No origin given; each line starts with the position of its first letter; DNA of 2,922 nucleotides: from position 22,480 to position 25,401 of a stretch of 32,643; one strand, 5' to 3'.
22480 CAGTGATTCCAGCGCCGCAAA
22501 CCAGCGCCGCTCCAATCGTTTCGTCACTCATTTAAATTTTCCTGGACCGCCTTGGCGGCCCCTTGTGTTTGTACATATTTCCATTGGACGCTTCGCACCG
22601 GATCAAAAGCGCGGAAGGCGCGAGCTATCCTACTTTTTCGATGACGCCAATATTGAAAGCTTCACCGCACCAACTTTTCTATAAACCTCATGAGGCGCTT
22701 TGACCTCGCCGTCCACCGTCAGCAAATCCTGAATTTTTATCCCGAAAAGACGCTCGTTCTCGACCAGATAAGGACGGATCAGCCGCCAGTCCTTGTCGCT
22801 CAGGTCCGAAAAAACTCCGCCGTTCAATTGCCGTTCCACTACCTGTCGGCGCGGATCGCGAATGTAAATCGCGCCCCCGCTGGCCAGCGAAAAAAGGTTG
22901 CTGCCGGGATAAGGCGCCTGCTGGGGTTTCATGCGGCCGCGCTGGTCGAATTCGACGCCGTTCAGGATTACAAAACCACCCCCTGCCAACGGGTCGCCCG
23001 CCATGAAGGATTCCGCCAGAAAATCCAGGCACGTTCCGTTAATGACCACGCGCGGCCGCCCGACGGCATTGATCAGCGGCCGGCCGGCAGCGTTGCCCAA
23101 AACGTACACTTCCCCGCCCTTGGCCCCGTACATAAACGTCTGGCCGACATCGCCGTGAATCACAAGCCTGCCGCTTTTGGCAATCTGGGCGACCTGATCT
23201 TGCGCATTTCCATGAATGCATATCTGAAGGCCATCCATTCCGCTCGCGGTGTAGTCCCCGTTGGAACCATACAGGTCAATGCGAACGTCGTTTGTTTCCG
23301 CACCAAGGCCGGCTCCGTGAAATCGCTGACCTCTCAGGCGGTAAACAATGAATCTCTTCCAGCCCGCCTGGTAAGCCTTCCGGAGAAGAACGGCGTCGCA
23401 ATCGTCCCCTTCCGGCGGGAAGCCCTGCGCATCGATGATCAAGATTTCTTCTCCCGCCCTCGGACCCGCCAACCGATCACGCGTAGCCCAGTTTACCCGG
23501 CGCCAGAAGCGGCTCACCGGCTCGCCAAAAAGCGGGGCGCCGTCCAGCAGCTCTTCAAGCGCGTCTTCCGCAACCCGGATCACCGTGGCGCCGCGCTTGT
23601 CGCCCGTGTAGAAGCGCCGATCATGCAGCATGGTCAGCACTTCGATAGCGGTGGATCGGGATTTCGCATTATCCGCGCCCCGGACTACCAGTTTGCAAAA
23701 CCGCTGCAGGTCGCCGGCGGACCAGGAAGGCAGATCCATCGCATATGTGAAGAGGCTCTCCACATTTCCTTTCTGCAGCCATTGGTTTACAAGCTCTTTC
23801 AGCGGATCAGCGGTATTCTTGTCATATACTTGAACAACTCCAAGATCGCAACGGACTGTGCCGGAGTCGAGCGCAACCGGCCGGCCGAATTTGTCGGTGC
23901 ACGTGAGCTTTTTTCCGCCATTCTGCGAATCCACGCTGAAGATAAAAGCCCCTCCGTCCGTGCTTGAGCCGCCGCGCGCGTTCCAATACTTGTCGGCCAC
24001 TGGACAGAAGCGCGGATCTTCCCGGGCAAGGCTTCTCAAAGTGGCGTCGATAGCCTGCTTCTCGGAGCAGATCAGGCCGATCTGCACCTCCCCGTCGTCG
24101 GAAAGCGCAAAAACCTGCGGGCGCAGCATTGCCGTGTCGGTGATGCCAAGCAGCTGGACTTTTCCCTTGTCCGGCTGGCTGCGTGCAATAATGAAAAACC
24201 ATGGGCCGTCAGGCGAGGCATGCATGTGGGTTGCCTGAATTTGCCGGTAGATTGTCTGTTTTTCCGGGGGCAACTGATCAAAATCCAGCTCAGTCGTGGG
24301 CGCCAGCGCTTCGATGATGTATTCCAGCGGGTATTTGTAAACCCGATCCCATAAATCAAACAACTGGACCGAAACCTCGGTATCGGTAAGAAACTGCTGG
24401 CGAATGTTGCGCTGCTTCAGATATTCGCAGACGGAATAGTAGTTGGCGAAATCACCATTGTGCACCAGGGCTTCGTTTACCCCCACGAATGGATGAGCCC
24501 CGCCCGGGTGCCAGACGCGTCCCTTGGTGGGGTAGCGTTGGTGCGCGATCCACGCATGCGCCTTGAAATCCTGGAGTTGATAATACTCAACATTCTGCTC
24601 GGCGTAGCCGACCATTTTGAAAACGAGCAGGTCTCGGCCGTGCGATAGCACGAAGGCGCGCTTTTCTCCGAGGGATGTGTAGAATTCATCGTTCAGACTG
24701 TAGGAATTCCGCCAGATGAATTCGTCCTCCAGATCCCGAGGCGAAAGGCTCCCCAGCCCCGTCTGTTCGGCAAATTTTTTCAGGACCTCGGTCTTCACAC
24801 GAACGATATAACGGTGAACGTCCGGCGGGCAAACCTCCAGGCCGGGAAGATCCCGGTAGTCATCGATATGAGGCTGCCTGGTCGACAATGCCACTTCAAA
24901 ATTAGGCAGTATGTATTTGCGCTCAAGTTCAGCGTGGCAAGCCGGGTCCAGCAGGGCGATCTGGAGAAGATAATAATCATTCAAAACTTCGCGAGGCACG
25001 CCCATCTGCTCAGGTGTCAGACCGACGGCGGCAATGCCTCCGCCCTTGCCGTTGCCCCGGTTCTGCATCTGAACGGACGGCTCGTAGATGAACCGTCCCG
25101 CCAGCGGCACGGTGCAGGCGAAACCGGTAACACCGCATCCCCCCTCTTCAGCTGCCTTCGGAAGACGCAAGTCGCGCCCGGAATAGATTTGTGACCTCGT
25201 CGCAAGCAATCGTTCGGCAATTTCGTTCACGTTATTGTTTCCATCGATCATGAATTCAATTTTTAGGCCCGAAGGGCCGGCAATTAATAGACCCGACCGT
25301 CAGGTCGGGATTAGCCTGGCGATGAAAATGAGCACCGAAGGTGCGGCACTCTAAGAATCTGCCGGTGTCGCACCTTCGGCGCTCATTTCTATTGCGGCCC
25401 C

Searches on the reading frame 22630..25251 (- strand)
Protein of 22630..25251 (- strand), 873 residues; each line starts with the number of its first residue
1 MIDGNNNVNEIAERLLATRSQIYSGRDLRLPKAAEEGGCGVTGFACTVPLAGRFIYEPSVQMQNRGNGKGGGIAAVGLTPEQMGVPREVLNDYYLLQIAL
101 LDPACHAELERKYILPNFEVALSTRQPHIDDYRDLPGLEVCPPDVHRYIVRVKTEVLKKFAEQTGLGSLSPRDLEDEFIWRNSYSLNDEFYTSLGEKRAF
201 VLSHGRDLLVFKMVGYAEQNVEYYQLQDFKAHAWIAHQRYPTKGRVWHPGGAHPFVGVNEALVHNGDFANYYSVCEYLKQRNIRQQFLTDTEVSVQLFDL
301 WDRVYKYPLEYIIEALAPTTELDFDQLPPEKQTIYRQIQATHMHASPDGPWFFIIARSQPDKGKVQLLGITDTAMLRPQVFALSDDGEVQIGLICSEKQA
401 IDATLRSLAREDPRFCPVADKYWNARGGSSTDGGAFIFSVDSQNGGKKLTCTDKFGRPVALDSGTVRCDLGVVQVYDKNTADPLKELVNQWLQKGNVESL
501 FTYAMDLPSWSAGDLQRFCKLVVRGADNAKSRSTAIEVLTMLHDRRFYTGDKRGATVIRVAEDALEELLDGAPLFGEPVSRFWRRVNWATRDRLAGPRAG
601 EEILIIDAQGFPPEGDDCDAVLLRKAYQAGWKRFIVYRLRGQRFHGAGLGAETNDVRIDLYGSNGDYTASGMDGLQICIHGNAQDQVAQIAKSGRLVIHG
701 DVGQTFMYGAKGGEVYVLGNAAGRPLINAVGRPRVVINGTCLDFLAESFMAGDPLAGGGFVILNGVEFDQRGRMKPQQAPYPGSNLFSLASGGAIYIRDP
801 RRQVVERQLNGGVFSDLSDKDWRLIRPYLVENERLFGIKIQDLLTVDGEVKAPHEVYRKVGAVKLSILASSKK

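Call 5: search_protein_families(library=pfam, proteins=[window:22630-25251:-], max_evalue=0.0001)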
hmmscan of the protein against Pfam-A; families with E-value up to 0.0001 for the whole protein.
window:22630-25251:- (873 aa): 2 families
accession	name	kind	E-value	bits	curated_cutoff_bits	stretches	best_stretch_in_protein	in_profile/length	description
PF01493.24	GXGXG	-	2.3e-13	50.6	32.5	1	643-810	21-174/190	GXGXG motif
PF13522.11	GATase_6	-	2.4e-06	28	27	1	231-301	10-80/130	Glutamine amidotransferase domain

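Call 25: search_protein_families(library=ncbifam, proteins=[window:22630-25251:-], max_evalue=0.00001)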
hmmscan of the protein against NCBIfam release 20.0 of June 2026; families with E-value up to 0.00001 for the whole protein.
window:22630-25251:- (873 aa): 4 families
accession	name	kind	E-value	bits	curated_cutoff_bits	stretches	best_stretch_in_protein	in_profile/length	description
NF001484.0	PRK00331.1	subfamily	5e-10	38.4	381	1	206-300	40-135/601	isomerizing glutamine--fructose-6-phosphate transaminase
TIGR01135.1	glmS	equivalog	5.7e-10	38.3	418.05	1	206-299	39-133/607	glutamine--fructose-6-phosphate transaminase (isomerizing)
TIGR01134.1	purF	equivalog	1e-08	35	350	1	205-300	38-136/432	amidophosphoribosyltransferase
TIGR03122.1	one_C_dehyd_C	equivalog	4.5e-07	29.4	130.65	1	660-725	130-195/260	formylmethanofuran dehydrogenase subunit C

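Call 37: find_homologous_proteins(query=window:22630-25251:-, max_evalue=1e-10)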
Query window:22630-25251:- (873 aa): 7700 proteins with E <= 1e-10 among 8000 candidates; the best 120 are listed.
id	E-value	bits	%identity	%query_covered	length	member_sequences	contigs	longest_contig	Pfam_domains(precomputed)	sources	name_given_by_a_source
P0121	0.0e+0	2020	100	99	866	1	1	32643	PF13522.12,PF01493.26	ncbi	-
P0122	0.0e+0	1753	85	100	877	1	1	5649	PF13522.12,PF01493.26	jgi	jgi:glutamate synthase domain-containing protein 3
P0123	0.0e+0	1747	85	99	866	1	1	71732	PF13522.12,PF01493.26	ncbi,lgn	-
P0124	0.0e+0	1741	85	100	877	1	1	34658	PF13522.12,PF01493.26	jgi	jgi:glutamate synthase domain-containing protein 1/glutamate synthase domain-containing protein 3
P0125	0.0e+0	1741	85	99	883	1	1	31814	PF13522.12,PF01493.26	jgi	jgi:glutamate synthase domain-containing protein 1/glutamate synthase domain-containing protein 3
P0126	0.0e+0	1737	85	100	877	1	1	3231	PF13522.12,PF01493.26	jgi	jgi:glutamate synthase domain-containing protein 1/glutamate synthase domain-containing protein 3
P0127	0.0e+0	1735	84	99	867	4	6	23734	PF13522.12,PF01493.26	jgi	jgi:glutamate synthase domain-containing protein 1/glutamate synthase domain-containing protein 3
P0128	0.0e+0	1733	85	99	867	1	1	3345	PF13522.12,PF01493.26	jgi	jgi:glutamate synthase domain-containing protein 1/glutamate synthase domain-containing protein 3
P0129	0.0e+0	1731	84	99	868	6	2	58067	PF13522.12,PF01493.26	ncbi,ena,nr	ncbi:MAG TPA: glutamate synthase [Acidobacteriota bacterium]|nr:glutamate synthase [Acidobacteriota 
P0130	0.0e+0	1730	84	99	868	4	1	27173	PF13522.12,PF01493.26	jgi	jgi:glutamate synthase domain-containing protein 1/glutamate synthase domain-containing protein 3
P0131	0.0e+0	1730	85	99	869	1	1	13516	PF13522.12,PF01493.26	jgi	jgi:glutamate synthase domain-containing protein 1/glutamate synthase domain-containing protein 3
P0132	0.0e+0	1730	84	99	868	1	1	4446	PF13522.12,PF01493.26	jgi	jgi:glutamate synthase domain-containing protein 1/glutamate synthase domain-containing protein 3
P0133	0.0e+0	1730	84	99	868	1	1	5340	PF13522.12,PF01493.26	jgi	jgi:glutamate synthase domain-containing protein 1/glutamate synthase domain-containing protein 3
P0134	0.0e+0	1729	84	99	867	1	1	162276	PF13522.12,PF01493.26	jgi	jgi:glutamate synthase domain-containing protein 1/glutamate synthase domain-containing protein 3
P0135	0.0e+0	1729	84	99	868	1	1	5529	PF13522.12,PF01493.26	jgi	jgi:glutamate synthase domain-containing protein 1/glutamate synthase domain-containing protein 3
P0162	0.0e+0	1704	83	99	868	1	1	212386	PF13522.12,PF01493.26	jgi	jgi:glutamate synthase domain-containing protein 1/glutamate synthase domain-containing protein 3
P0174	0.0e+0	1696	82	99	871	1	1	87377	PF13522.12,PF01493.26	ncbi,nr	ncbi:MAG: glutamate synthase [Acidobacteria bacterium]|nr:glutamate synthase [Acidobacteriota bacter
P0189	0.0e+0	1680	84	97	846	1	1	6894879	PF13522.12,PF01493.26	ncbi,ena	-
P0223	0.0e+0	1614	79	99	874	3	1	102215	PF13522.12,PF01493.26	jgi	jgi:glutamate synthase domain-containing protein 1/glutamate synthase domain-containing protein 3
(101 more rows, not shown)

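Call 38: find_encoding_contigs(protein=P0189, flank=10000, max_places=2)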
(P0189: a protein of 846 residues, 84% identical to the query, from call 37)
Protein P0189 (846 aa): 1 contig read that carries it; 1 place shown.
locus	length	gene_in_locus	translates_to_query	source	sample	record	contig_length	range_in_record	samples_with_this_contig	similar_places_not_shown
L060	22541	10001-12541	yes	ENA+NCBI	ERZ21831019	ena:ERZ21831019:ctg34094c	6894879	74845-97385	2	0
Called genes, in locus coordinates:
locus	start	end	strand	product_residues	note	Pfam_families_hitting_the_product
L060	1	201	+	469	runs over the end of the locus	PF00909:Ammonium_transp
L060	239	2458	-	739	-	PF06452:CBM9_1 (weak), PF19313:DUF5916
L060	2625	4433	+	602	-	PF00158:Sigma54_activat, PF14532:Sigma54_activ_2, PF07728:AAA_5 (weak), PF25601:AAA_lid_14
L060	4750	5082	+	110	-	-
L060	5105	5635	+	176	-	PF02662:FlpD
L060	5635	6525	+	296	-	PF02219:MTHFR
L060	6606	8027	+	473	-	PF01645:Glu_synthase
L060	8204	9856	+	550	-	PF01645:Glu_synthase, PF01070:FMN_dh (weak)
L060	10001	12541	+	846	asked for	PF13522:GATase_6 (weak), PF01493:GXGXG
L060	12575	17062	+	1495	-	PF14691:Fer4_20, PF07992:Pyr_redox_2, PF13450:NAD_binding_8 (weak), PF00890:FAD_binding_2, PF01266:DAO (weak), PF07992:Pyr_redox_2, PF12831:FAD_oxidored (weak), PF13237:Fer4_10, +15 more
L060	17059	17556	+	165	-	PF02662:FlpD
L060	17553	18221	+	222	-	PF12225:DUF5981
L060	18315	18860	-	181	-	PF00160:Pro_isomerase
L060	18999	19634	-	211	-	PF00160:Pro_isomerase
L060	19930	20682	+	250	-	PF02535:Zip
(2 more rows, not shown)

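Call 48: search_solved_structures(query=window:22630-25251:-, max_evalue=0.01, show_alignments=2)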
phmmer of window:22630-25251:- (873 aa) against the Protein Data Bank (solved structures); distinct sequences matched with E-value up to 0.01: 6.
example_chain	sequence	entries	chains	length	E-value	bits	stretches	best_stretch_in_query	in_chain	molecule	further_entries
5t5i_C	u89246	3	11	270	3.4e-05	25.3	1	652-747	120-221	Tungsten-containing formylmethanofuran dehydrogenase 2 subunit C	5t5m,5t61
1xff_A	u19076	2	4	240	0.0016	19.8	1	228-301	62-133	Glucosamine--fructose-6-phosphate aminotransferase [isomerizing]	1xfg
4amv_A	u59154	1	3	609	0.0076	17.5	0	229-301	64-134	GLUCOSAMINE--FRUCTOSE-6-PHOSPHATE AMINOTRANSFERASE [ISOMER IZING]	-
3ooj_A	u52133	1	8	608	0.0076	17.5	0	229-301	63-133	Glucosamine/fructose-6-phosphate aminotransferase, isomerizing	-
2j6h_A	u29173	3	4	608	0.0076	17.5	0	229-301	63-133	GLUCOSAMINE-FRUCTOSE-6-PHOSPHATE AMINOTRANSFERASE | GLUCOSAMINE--FRUCTOSE-6-PHOSPHATE AMINOTRANSFERASE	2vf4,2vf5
1jxa_A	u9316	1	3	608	0.0076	17.5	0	229-301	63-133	glucosamine 6-phosphate synthase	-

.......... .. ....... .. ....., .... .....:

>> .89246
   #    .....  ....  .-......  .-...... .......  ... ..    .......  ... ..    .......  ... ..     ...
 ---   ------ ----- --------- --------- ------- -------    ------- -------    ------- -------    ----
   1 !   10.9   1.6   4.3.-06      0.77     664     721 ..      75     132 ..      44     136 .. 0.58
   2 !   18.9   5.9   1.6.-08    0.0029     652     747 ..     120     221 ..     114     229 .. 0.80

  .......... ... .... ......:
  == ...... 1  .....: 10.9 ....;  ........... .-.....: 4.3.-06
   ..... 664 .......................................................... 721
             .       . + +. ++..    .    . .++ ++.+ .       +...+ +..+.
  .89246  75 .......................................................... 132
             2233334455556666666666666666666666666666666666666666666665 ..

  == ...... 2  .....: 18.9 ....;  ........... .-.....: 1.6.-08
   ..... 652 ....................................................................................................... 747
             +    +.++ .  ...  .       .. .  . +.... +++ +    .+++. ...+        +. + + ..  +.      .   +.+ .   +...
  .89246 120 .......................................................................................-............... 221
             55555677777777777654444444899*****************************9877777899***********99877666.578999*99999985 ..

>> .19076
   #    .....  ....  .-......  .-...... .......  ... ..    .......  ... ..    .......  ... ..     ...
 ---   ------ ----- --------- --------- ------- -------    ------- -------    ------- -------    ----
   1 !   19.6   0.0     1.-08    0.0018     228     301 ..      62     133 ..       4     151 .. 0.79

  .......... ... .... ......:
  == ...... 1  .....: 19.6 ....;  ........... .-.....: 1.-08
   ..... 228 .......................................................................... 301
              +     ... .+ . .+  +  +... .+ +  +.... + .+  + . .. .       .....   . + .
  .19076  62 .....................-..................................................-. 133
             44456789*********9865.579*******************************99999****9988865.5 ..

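Call 53: find_encoding_contigs(protein=P0174, flank=10000, max_places=1)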
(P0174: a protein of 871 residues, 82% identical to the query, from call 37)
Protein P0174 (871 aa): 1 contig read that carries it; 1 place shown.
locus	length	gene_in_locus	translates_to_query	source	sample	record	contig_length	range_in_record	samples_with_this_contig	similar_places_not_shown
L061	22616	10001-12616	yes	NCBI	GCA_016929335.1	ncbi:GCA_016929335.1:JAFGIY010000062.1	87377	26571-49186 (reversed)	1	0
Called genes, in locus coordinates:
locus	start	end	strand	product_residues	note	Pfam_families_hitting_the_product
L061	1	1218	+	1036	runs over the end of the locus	PF00069:Pkinase, PF07714:PK_Tyr_Ser-Thr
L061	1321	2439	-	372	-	PF01594:AI-2E_transport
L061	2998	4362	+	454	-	PF00158:Sigma54_activat, PF14532:Sigma54_activ_2, PF07728:AAA_5 (weak), PF25601:AAA_lid_14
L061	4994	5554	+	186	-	PF02662:FlpD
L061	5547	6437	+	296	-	PF02219:MTHFR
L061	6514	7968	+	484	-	PF01645:Glu_synthase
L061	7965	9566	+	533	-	PF01645:Glu_synthase, PF01070:FMN_dh (weak)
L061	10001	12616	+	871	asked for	PF13522:GATase_6 (weak), PF01493:GXGXG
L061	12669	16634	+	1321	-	PF14691:Fer4_20, PF07992:Pyr_redox_2, PF13450:NAD_binding_8 (weak), PF00890:FAD_binding_2 (weak), PF07992:Pyr_redox_2, PF12831:FAD_oxidored (weak), PF13450:NAD_binding_8 (weak), PF13237:Fer4_10, +15 more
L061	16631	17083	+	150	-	PF02662:FlpD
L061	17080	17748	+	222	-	PF12225:DUF5981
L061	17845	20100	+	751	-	PF01315:Ald_Xan_dh_C, PF02738:MoCoBD_1, PF20256:MoCoBD_2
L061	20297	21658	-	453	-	PF02518:HATPase_c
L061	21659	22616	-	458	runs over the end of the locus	PF00072:Response_reg, PF00158:Sigma54_activat, PF01078:Mg_chelatase (faint), PF14532:Sigma54_activ_2, PF07724:AAA_2 (weak), PF07728:AAA_5, PF25601:AAA_lid_14, PF02954:HTH_8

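Call 54: find_encoding_contigs(protein=P0223, flank=10000, max_places=1)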
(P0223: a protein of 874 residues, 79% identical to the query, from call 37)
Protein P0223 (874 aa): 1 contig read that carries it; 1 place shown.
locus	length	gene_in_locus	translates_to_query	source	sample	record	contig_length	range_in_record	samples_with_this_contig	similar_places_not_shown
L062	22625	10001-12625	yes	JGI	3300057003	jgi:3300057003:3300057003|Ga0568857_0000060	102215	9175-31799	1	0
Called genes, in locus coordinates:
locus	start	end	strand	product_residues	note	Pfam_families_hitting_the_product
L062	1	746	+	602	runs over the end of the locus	PF00158:Sigma54_activat, PF14532:Sigma54_activ_2, PF07728:AAA_5 (weak), PF25601:AAA_lid_14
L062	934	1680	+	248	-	-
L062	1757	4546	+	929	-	PF25183:OMP_b-brl_4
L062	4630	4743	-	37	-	-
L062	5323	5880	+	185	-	PF02662:FlpD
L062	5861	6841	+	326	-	PF02219:MTHFR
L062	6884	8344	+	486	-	PF01645:Glu_synthase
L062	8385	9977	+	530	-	PF13534:Fer4_17 (faint), PF12838:Fer4_7 (faint), PF13187:Fer4_9 (faint), PF01645:Glu_synthase, PF01070:FMN_dh (weak)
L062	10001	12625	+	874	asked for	PF13522:GATase_6 (weak), PF01493:GXGXG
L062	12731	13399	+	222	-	PF12225:DUF5981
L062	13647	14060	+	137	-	-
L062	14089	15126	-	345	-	PF26061:DUF8021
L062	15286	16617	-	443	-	PF00083:Sugar_tr, PF07690:MFS_1, PF01306:LacY_symp (weak), PF07690:MFS_1, PF12832:MFS_1_like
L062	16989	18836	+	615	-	PF26061:DUF8021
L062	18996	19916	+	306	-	PF00092:VWA, PF13519:VWA_2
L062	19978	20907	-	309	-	PF02596:DUF169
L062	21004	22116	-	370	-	-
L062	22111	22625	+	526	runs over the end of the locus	PF00753:Lactamase_B (faint), PF10996:Beta-Casp, PF07521:RMMBL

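Call 55: find_encoding_contigs(protein=P0162, flank=10000, max_places=1)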
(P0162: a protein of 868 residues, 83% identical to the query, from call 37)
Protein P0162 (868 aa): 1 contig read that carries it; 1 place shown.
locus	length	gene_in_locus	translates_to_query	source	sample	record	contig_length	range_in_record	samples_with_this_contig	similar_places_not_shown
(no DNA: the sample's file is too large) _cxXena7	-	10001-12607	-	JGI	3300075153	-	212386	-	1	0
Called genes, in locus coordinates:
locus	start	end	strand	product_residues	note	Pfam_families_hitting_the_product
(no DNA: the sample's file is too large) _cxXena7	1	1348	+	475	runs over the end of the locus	PF22244:GCE_fung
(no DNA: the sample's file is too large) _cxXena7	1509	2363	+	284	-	PF00657:Lipase_GDSL, PF13472:Lipase_GDSL_2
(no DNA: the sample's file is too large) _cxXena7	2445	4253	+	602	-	PF00158:Sigma54_activat, PF14532:Sigma54_activ_2, PF07728:AAA_5 (weak), PF25601:AAA_lid_14, PF02954:HTH_8 (weak)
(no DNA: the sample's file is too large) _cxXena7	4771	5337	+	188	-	PF02662:FlpD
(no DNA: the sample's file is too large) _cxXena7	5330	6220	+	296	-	PF02219:MTHFR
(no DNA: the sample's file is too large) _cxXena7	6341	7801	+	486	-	PF01645:Glu_synthase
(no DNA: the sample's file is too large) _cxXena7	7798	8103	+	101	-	-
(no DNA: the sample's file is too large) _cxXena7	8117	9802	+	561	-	PF01645:Glu_synthase, PF01070:FMN_dh (weak)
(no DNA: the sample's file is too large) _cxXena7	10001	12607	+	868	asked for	PF13522:GATase_6 (weak), PF01493:GXGXG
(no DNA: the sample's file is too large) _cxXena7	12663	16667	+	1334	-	PF14691:Fer4_20, PF07992:Pyr_redox_2, PF13450:NAD_binding_8 (weak), PF00890:FAD_binding_2 (weak), PF07992:Pyr_redox_2, PF12831:FAD_oxidored (weak), PF13187:Fer4_9, PF13237:Fer4_10, +17 more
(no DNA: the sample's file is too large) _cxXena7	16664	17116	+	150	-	PF02662:FlpD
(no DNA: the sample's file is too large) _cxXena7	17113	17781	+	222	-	PF12225:DUF5981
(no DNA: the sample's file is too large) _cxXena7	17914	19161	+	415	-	PF17820:PDZ_6 (weak), PF03572:Peptidase_S41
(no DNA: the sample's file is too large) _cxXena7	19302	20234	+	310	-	PF04307:YdjM, PF13026:DUF3887 (weak)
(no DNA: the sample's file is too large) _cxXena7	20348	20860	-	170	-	PF13302:Acetyltransf_3 (weak), PF00583:Acetyltransf_1, PF13673:Acetyltransf_10 (weak), PF13508:Acetyltransf_7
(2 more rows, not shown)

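Call 57: find_related_loci(query=window:22630-25251:-, collection=metagenome_contigs, flank=10000)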
Query window:22630-25251:- (873 aa) in metagenome_contigs; peptide patterns used: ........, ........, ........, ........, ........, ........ (x = any residue, [..] = any of these).
109 stretches matched a pattern; 77 encode a relative of the query (tblastn E <= 1e-3); 77 distinct loci.
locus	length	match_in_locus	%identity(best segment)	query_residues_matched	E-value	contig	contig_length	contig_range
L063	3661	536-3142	85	7-873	0e+0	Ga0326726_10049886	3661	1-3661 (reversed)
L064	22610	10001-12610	84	4-872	0e+0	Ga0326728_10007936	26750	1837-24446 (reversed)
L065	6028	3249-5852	84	6-872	0e+0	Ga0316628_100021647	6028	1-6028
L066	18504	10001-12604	83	6-872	0e+0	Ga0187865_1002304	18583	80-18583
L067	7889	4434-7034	82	8-873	0e+0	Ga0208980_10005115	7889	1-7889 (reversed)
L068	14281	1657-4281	82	1-873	0e+0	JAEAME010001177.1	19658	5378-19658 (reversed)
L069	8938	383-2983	82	8-873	0e+0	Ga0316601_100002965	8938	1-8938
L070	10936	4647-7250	82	4-869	0e+0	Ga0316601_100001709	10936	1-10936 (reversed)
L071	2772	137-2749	81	3-873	0e+0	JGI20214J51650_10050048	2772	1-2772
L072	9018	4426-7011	80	8-873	0e+0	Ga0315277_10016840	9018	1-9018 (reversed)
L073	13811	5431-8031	80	4-873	0e+0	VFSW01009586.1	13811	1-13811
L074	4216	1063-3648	79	8-873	0e+0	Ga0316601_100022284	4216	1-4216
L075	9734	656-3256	79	4-873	0e+0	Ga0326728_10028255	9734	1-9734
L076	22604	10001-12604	78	4-873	0e+0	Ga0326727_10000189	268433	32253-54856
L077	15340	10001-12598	77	2-873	0e+0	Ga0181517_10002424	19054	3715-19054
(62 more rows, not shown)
